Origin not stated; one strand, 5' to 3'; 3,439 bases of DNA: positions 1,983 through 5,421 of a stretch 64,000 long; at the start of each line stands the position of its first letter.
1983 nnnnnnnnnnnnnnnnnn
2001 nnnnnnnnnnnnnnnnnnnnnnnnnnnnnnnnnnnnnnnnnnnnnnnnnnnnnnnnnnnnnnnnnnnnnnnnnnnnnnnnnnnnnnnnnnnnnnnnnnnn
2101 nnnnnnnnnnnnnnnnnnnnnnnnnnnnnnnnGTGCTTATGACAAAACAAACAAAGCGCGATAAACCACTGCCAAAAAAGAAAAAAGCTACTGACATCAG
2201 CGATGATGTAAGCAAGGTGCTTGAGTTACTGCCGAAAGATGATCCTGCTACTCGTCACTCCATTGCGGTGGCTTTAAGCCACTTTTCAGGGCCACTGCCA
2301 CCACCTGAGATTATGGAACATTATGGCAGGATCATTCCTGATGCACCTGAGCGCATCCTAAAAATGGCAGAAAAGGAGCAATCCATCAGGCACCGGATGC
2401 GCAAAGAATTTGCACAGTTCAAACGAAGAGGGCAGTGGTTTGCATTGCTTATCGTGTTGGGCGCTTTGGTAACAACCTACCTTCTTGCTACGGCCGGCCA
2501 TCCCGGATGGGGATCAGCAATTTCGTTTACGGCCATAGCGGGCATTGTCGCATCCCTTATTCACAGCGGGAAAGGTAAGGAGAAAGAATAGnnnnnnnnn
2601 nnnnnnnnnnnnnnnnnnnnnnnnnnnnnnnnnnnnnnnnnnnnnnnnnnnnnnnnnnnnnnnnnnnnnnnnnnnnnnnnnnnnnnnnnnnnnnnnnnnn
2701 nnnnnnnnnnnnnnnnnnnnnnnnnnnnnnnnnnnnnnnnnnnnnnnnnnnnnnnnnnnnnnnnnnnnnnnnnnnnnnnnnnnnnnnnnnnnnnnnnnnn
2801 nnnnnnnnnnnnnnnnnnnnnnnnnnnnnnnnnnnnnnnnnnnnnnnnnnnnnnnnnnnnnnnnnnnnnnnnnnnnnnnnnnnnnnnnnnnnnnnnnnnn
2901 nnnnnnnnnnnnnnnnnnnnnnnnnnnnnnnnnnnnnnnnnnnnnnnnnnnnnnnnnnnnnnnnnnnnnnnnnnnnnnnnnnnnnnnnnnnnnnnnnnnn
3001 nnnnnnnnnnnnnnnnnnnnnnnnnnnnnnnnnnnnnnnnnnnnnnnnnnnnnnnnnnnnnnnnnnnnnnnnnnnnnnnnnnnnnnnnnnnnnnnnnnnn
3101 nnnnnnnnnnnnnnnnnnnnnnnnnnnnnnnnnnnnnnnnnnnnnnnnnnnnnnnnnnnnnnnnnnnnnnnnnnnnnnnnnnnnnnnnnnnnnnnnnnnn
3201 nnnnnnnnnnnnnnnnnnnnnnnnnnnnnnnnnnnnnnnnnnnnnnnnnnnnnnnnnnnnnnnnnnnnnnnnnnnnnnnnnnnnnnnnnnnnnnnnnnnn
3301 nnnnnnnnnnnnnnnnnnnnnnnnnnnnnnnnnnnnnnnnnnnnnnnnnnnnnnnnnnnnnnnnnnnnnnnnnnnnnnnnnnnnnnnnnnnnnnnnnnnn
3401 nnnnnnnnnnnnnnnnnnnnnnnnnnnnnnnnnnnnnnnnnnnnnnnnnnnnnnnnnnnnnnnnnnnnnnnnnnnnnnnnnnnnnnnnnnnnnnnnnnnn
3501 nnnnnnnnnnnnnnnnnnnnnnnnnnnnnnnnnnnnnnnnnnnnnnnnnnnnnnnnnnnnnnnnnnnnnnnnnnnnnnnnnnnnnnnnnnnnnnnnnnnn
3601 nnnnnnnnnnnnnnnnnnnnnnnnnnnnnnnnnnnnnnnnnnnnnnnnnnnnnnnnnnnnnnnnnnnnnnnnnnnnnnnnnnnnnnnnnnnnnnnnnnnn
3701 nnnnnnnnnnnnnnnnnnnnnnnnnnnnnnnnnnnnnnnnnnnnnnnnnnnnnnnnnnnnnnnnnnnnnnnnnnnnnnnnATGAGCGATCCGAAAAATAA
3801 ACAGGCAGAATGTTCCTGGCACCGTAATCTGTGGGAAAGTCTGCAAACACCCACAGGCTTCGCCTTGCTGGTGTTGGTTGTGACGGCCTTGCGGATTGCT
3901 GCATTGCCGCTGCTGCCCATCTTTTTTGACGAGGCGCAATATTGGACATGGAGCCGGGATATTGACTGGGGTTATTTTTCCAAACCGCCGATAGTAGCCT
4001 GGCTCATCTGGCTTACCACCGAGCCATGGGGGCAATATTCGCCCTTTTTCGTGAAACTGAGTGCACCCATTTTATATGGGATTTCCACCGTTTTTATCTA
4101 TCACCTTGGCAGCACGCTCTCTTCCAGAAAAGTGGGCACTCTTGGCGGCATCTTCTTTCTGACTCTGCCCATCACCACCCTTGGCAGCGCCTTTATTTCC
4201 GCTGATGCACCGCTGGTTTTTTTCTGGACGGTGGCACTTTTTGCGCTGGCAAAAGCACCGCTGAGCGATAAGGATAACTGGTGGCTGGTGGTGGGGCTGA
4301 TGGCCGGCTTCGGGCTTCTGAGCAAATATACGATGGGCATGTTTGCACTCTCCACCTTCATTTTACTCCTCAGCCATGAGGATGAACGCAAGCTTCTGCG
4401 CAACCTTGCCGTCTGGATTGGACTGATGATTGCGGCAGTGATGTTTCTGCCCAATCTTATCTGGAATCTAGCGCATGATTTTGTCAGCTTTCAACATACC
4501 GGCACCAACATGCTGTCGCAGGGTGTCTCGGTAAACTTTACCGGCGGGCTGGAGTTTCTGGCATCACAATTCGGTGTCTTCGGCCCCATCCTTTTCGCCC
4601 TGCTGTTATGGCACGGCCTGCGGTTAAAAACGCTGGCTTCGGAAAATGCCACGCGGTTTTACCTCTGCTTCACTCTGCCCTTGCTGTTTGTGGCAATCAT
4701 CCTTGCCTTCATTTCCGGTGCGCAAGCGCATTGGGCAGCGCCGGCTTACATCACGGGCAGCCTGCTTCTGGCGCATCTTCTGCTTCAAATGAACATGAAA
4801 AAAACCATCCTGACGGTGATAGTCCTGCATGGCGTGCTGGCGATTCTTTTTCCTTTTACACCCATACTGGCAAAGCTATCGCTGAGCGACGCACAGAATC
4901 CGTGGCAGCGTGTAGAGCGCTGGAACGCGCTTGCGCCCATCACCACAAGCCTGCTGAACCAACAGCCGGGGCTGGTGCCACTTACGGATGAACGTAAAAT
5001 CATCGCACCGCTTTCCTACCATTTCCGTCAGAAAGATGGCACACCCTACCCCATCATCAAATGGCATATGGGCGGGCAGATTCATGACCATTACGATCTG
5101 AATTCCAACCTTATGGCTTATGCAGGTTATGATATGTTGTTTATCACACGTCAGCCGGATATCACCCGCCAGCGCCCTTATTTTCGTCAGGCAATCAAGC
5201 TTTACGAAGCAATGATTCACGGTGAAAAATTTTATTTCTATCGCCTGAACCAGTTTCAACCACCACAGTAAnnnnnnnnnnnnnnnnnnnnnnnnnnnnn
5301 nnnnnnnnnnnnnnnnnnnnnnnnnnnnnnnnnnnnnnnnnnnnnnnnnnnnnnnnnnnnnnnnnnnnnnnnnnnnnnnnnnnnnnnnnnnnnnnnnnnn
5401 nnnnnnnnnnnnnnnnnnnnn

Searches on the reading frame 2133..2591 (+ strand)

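Call 61: search_protein_families(library=pfam, proteins=[window:2133-2591:+], max_evalue=0.001)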
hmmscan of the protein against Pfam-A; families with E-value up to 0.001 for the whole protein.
window:2133-2591:+ (152 aa): 1 family
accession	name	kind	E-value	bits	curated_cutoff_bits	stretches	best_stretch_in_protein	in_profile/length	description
PF10097.14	DUF2335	-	4.9e-11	42.8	25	1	56-99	1-48/50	Predicted membrane protein (DUF2335)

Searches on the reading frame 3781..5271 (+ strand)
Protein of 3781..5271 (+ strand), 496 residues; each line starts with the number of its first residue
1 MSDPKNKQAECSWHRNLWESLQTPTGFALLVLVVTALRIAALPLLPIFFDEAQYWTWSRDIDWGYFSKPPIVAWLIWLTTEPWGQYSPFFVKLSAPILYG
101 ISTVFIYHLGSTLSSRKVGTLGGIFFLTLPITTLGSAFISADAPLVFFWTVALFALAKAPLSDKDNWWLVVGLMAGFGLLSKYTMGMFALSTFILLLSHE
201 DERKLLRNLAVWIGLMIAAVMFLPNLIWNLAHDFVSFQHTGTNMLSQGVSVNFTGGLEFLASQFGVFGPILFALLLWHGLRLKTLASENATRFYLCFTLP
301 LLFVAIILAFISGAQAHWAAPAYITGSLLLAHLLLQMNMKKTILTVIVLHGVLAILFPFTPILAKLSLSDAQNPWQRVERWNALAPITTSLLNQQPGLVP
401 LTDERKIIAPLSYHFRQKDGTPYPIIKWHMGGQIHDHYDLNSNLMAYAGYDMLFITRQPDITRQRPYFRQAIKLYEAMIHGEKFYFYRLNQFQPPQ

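Call 6: search_protein_families(library=pfam, proteins=[window:3781-5271:+], max_evalue=0.00001)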
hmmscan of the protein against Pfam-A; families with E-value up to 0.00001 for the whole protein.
window:3781-5271:+ (496 aa): 1 family
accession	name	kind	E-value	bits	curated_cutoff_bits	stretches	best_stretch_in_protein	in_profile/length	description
PF13231.12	PMT_2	-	3.4e-27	96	26.1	1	67-228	1-160/160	Dolichyl-phosphate-mannose-protein mannosyltransferase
